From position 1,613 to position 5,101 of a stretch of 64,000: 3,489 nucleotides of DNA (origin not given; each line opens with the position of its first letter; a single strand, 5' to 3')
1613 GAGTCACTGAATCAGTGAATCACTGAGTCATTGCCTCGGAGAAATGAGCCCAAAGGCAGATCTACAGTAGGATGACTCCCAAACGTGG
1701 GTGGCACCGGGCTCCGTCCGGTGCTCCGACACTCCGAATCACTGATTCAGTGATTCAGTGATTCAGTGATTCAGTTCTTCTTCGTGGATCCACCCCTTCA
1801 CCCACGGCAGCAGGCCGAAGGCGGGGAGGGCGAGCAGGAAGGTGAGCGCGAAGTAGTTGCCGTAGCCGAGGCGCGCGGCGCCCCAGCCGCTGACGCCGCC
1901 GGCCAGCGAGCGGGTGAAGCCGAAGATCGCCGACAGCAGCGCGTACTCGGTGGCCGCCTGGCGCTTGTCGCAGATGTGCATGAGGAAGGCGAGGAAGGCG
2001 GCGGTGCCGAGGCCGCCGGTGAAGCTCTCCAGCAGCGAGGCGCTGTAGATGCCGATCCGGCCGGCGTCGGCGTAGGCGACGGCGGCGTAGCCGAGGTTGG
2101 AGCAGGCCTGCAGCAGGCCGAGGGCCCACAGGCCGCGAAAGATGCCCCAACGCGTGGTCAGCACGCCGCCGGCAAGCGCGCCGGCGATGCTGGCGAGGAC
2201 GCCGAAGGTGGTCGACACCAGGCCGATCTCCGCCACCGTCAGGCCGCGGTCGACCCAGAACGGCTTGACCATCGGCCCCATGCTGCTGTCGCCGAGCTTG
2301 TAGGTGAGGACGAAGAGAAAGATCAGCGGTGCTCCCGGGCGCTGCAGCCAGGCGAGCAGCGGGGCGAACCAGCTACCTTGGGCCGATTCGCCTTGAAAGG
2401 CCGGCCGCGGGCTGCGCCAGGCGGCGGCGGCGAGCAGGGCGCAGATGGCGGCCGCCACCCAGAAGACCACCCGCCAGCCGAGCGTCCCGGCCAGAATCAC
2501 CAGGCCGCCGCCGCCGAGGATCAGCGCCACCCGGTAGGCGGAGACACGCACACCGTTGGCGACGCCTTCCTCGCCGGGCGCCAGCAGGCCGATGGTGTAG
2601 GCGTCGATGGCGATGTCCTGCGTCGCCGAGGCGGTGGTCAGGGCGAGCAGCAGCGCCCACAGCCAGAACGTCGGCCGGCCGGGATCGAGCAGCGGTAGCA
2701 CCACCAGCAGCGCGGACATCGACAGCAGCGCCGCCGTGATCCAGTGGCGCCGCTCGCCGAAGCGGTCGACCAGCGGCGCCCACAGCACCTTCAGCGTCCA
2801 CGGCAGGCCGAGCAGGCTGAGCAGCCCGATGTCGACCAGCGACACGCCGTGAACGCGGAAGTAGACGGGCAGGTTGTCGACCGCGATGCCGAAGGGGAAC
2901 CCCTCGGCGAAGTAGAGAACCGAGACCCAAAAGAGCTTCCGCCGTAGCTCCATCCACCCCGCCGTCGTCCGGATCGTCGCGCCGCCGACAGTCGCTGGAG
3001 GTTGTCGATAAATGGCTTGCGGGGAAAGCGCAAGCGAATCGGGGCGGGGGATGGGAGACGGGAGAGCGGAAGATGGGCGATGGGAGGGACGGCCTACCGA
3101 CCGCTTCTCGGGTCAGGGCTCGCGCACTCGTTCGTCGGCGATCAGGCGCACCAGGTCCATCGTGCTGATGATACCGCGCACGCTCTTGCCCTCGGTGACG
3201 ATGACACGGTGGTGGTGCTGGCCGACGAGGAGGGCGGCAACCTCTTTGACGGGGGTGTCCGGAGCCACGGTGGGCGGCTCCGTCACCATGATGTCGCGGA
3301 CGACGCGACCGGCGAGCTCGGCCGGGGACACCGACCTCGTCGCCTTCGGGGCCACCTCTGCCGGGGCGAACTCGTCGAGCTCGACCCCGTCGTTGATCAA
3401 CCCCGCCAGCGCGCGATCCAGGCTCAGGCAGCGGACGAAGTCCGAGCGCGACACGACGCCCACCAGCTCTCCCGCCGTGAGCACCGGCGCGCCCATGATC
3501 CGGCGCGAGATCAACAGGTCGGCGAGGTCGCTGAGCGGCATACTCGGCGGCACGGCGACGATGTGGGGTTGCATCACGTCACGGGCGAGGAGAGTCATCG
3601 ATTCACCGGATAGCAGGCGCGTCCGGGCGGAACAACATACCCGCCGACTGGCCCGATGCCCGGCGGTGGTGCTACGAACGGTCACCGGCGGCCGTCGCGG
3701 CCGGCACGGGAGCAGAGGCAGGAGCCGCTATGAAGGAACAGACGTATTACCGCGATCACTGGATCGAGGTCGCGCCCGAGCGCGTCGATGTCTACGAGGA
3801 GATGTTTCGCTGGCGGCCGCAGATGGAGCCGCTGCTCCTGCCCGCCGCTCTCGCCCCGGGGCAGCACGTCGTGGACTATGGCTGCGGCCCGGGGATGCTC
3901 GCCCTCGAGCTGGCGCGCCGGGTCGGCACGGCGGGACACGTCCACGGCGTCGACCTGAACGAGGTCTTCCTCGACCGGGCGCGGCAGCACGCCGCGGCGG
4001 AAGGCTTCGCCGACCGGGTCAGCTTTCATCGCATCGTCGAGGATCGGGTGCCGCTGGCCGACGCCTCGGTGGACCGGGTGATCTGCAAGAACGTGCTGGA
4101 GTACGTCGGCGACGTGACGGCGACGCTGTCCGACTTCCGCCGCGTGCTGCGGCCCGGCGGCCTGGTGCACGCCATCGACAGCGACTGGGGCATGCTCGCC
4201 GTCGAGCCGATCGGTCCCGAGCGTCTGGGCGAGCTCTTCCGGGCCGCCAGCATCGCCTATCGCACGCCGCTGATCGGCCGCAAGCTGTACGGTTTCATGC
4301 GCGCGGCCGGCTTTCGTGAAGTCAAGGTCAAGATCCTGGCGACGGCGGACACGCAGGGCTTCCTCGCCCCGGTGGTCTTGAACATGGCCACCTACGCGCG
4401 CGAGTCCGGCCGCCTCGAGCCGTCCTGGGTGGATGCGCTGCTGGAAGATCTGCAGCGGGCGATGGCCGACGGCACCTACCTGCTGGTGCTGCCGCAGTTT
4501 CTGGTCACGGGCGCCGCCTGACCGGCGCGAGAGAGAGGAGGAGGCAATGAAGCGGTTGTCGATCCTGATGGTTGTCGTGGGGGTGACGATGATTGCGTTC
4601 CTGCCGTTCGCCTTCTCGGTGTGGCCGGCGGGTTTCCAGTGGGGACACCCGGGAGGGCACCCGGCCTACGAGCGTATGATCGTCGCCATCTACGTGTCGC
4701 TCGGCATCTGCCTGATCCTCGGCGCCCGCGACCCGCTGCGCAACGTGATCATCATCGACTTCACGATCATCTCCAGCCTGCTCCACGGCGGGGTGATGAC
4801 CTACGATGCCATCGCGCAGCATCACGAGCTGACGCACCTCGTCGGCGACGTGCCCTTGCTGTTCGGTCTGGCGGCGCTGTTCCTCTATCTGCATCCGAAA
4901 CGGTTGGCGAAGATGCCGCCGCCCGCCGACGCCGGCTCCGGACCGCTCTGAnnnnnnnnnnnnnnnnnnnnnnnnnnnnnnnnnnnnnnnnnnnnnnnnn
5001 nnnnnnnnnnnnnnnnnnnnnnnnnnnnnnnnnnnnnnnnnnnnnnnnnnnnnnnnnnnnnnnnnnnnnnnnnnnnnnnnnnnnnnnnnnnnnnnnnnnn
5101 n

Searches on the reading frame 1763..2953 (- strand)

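Call 6: search_protein_families(library=pfam, proteins=[window:1763-2953:-])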
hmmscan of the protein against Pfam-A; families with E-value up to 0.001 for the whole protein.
window:1763-2953:- (396 aa): 3 families
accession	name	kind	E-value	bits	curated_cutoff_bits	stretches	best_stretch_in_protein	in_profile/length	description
PF07690.21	MFS_1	-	7.5e-20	71.6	33.4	2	12-216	3-213/347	Major Facilitator Superfamily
PF13000.13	Acatn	-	1.1e-10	41.2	23.7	1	8-86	3-88/546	Acetyl-coenzyme A transporter 1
PF12832.13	MFS_1_like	-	4e-05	23.3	25.2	1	22-356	16-359/373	MFS_1 like family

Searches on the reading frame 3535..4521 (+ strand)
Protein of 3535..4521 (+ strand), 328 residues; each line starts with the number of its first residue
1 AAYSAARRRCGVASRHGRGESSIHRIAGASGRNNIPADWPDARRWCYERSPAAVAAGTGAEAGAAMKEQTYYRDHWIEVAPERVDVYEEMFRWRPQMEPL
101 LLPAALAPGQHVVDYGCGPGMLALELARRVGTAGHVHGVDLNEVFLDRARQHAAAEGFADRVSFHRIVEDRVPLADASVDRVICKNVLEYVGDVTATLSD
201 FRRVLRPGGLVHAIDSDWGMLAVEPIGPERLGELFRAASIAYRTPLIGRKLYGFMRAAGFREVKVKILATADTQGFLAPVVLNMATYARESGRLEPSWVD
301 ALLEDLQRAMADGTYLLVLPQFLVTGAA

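Call 21: search_protein_families(library=pfam, proteins=[window:3535-4521:+])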
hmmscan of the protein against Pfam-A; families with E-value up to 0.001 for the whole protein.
window:3535-4521:+ (328 aa): 13 families
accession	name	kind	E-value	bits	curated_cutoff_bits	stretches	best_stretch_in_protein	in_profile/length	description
PF13847.12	Methyltransf_31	-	1e-21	77.6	27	1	108-217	3-113/145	Methyltransferase domain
PF13649.12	Methyltransf_25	-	2.2e-21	76.8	27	1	112-209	1-97/97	Methyltransferase domain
PF08241.18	Methyltransf_11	-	1.3e-19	71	21.2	1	113-211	1-93/95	Methyltransferase domain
PF08242.18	Methyltransf_12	-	8.6e-16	58.9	30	1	114-210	2-97/98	Methyltransferase domain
PF01209.24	Ubie_methyltran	-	1.1e-14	54.8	20.1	1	107-215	46-153/233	ubiE/COQ5 methyltransferase family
PF13489.12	Methyltransf_23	-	1.6e-12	47.9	27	1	101-212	13-115/164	Methyltransferase domain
PF06325.19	PrmA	-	2.5e-06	27.7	22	1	105-210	158-255/296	Ribosomal protein L11 methyltransferase (PrmA)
PF02353.26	CMAS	-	1.9e-05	24.6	27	1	104-211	58-162/273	Mycolic acid cyclopropane synthetase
PF05175.20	MTS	-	2e-05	24.7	23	1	108-184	31-104/170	Methyltransferase small domain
PF13679.12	Methyltransf_32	-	2.6e-05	24.7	27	1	110-174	27-94/143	Methyltransferase domain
PF05148.21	Methyltransf_8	-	0.00032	21.1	27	0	111-212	75-155/219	Hypothetical methyltransferase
PF01728.25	FtsJ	-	0.00062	20.2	24.1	1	106-153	19-65/181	FtsJ-like methyltransferase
PF08704.16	GCD14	-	0.00063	19.9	26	1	106-163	38-95/247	tRNA methyltransferase complex GCD14 subunit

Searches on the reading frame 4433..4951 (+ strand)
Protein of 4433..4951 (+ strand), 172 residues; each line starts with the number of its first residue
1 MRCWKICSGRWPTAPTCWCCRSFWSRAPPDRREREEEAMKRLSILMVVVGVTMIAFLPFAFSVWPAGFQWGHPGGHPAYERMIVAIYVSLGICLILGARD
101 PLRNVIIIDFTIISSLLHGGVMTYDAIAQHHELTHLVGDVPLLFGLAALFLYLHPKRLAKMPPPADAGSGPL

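Call 21: search_protein_families(library=pfam, proteins=[window:4433-4951:+])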
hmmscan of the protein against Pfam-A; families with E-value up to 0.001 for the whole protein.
window:4433-4951:+ (172 aa): 1 family
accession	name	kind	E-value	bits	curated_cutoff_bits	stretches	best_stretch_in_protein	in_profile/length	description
PF20337.3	DUF6632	-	9.1e-24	84.5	27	1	39-148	4-113/137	Family of unknown function (DUF6632)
